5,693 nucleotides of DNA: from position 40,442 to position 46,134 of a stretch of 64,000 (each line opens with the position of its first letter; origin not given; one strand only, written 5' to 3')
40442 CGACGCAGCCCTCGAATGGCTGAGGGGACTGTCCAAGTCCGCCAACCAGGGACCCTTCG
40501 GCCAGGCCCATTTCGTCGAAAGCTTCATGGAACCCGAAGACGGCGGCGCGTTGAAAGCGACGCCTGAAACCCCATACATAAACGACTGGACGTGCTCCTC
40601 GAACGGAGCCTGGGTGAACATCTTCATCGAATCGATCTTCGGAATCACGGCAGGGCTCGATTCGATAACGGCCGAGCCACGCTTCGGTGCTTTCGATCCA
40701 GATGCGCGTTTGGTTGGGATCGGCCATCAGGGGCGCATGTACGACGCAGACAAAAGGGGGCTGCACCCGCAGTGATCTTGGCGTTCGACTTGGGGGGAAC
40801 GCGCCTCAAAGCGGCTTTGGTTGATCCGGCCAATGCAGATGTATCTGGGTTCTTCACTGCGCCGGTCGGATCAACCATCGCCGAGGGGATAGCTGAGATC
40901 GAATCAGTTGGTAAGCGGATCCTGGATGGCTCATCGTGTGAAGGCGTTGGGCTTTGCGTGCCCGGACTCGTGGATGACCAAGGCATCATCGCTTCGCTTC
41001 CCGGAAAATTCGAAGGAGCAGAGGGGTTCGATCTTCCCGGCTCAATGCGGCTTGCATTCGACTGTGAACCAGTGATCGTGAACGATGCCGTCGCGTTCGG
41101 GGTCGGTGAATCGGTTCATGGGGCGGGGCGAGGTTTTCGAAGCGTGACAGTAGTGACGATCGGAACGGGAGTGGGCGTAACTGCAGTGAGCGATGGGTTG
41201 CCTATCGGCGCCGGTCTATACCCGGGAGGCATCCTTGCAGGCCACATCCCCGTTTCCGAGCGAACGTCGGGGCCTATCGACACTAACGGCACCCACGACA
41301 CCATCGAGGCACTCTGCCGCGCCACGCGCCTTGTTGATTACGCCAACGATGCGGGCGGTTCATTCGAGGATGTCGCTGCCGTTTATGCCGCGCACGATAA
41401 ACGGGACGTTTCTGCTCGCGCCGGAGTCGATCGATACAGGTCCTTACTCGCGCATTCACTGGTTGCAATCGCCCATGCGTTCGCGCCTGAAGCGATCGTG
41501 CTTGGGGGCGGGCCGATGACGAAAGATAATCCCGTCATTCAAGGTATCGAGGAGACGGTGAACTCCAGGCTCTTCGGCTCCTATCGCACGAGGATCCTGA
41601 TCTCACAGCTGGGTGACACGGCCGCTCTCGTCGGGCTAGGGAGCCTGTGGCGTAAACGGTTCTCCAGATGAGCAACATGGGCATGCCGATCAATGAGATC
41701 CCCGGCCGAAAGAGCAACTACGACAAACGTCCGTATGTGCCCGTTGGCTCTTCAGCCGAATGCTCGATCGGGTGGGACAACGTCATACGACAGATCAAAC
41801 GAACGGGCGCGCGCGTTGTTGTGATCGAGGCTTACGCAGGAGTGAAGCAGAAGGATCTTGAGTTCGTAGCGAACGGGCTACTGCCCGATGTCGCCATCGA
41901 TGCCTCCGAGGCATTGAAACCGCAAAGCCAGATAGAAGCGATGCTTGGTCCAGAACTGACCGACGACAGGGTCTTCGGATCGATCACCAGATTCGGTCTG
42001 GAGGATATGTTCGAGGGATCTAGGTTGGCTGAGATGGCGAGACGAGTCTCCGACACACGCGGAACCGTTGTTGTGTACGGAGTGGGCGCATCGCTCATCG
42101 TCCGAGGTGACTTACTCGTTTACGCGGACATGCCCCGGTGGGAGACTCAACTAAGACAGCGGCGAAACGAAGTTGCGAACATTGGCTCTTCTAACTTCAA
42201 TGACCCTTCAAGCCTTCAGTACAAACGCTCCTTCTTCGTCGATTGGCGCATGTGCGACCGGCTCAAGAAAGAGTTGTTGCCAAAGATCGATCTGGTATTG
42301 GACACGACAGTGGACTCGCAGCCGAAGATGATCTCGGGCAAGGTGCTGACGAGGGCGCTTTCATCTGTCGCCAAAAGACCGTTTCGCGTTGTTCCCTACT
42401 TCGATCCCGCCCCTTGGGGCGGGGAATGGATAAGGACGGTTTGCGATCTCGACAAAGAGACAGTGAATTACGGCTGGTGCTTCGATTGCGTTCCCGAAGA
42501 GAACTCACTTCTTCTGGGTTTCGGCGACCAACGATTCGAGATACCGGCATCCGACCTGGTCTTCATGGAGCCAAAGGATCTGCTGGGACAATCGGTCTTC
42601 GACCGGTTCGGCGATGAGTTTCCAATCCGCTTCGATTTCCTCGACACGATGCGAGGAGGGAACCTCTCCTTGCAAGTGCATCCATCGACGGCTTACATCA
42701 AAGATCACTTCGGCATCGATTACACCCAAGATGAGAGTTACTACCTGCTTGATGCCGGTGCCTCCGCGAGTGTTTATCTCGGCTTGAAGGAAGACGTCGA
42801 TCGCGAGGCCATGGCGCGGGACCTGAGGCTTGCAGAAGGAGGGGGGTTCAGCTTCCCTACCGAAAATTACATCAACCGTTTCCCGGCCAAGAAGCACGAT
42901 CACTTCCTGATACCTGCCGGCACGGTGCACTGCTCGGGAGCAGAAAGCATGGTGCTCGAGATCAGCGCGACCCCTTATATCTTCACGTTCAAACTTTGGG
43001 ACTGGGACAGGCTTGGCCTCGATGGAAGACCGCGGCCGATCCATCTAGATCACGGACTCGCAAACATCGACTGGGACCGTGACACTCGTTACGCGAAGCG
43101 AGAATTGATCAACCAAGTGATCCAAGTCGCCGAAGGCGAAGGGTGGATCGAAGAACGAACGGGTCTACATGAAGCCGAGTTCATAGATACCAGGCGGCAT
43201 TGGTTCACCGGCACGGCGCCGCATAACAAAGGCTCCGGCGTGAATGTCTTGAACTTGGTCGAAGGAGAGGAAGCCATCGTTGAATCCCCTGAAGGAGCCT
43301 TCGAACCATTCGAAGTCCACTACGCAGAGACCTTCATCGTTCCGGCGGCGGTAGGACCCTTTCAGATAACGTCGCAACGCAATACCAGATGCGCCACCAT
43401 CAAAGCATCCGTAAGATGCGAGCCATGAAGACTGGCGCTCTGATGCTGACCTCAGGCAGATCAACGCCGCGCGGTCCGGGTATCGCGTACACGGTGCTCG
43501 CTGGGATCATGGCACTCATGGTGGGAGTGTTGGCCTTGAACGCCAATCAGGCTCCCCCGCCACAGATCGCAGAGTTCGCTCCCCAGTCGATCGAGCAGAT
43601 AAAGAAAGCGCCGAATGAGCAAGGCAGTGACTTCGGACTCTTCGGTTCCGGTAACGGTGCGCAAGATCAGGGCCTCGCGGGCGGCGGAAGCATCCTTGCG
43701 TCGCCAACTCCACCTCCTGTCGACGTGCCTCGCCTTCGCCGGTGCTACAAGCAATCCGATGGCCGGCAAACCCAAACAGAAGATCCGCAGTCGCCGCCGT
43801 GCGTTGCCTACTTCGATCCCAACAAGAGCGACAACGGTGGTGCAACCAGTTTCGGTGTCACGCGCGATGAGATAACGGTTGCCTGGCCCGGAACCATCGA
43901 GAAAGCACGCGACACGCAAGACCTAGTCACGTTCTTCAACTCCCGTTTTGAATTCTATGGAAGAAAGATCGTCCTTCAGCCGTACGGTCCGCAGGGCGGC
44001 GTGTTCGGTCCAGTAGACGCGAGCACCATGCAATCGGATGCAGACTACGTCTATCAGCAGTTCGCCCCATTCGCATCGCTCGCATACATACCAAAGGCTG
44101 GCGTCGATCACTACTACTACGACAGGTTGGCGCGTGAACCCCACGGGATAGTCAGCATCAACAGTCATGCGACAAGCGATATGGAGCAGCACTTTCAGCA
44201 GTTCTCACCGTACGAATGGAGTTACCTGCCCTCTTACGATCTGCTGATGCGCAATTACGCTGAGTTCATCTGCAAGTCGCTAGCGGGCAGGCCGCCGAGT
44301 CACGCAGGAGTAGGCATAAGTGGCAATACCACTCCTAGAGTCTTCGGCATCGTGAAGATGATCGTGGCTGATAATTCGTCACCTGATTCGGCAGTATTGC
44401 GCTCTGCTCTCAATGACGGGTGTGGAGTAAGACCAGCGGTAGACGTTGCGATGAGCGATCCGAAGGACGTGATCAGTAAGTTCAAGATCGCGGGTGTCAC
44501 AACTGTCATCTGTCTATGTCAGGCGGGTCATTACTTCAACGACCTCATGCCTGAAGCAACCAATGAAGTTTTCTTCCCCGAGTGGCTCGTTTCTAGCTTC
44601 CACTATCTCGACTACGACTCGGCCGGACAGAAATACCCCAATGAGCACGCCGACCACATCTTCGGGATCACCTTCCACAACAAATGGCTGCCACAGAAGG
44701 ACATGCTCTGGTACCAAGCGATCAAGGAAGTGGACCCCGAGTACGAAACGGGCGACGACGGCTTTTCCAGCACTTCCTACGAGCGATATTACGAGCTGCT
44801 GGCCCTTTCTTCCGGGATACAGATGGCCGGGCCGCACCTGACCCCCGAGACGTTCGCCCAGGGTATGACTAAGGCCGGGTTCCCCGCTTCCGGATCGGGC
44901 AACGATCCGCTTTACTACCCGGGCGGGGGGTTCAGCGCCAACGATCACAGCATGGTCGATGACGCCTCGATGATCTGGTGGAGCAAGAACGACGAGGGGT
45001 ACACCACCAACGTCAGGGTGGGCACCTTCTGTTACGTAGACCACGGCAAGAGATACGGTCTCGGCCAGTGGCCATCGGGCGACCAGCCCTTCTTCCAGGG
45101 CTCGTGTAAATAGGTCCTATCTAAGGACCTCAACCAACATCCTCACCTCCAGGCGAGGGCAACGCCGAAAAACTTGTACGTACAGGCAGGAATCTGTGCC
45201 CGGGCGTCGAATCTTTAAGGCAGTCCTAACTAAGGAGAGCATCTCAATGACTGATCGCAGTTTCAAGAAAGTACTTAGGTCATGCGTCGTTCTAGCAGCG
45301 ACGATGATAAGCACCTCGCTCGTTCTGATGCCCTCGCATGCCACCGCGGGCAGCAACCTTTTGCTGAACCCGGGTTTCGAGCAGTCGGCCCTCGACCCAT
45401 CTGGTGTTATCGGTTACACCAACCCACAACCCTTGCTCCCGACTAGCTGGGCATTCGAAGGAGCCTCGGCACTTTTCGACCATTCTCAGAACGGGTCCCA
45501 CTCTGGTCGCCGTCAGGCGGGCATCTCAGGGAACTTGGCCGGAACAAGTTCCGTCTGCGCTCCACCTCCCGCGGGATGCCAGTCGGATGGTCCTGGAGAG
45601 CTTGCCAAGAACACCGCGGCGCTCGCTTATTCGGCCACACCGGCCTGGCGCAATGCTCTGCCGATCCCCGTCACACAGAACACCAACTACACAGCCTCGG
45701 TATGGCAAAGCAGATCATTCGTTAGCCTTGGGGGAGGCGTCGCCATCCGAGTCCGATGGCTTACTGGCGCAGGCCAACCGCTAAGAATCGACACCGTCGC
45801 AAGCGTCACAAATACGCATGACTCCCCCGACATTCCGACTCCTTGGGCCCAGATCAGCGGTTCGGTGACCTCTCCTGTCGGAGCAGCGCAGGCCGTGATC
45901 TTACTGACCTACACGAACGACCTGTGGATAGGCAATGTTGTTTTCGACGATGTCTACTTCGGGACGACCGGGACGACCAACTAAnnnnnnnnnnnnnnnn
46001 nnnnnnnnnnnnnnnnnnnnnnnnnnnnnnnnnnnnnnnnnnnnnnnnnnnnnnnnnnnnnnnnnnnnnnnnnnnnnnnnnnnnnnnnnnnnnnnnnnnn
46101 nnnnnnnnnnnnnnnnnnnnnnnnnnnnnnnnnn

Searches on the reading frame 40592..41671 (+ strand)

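Call 16: search_protein_families(library=pfam, proteins=[window:40592-41671:+])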
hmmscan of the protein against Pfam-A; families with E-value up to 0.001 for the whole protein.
window:40592-41671:+ (359 aa): 1 family
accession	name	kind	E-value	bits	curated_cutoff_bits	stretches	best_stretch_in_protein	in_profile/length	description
PF00480.26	ROK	-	4.6e-30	105.6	22.9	1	63-355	2-293/294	ROK family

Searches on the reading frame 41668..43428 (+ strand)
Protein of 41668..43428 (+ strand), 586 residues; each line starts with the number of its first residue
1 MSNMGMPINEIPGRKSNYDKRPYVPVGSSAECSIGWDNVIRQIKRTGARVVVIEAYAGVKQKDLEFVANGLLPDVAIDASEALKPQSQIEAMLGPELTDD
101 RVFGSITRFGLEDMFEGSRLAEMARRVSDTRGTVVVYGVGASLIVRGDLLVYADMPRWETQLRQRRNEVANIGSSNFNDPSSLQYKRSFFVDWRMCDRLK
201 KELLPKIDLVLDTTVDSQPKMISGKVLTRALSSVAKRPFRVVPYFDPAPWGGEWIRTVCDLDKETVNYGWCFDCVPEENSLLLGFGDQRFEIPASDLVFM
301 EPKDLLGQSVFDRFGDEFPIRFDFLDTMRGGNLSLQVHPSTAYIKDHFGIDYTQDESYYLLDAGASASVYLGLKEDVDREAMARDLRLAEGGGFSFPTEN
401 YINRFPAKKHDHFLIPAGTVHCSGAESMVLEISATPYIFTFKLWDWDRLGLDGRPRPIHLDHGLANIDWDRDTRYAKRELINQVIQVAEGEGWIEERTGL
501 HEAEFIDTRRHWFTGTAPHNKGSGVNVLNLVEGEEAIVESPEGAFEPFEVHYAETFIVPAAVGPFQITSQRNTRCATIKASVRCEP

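Call 16: search_protein_families(library=pfam, proteins=[window:41668-43428:+])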
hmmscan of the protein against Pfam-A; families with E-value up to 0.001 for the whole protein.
window:41668-43428:+ (586 aa): 0 families

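Call 82: search_protein_families(library=ncbifam, proteins=[window:41668-43428:+], max_evalue=0.001)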
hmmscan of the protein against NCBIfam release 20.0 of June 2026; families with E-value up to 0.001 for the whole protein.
window:41668-43428:+ (586 aa): 1 family
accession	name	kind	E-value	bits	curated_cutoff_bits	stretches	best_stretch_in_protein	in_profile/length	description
TIGR00218.1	manA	equivalog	5.1e-09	35.8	116.2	1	249-346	15-106/359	mannose-6-phosphate isomerase, class I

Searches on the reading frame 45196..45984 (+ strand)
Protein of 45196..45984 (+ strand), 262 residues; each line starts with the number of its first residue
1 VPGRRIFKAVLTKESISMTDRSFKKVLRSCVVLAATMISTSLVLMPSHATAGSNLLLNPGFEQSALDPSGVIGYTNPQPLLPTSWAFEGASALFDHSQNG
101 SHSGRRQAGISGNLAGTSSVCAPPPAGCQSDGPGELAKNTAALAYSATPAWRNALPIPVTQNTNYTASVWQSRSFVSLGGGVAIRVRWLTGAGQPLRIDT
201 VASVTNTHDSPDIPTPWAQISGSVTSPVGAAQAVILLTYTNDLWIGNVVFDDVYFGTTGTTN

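Call 17: search_protein_families(library=pfam, proteins=[window:45196-45984:+])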
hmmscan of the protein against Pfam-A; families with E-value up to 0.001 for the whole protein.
window:45196-45984:+ (262 aa): 0 families

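Call 82: search_protein_families(library=ncbifam, proteins=[window:45196-45984:+], max_evalue=0.001)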
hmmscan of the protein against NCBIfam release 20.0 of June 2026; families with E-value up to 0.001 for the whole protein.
window:45196-45984:+ (262 aa): 1 family
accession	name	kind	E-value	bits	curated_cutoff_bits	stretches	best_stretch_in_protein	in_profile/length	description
NF033675.1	NTTRR-F1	subfamily_domain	0.00022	21.4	70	0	157-254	53-151/155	NTTRR-F1 domain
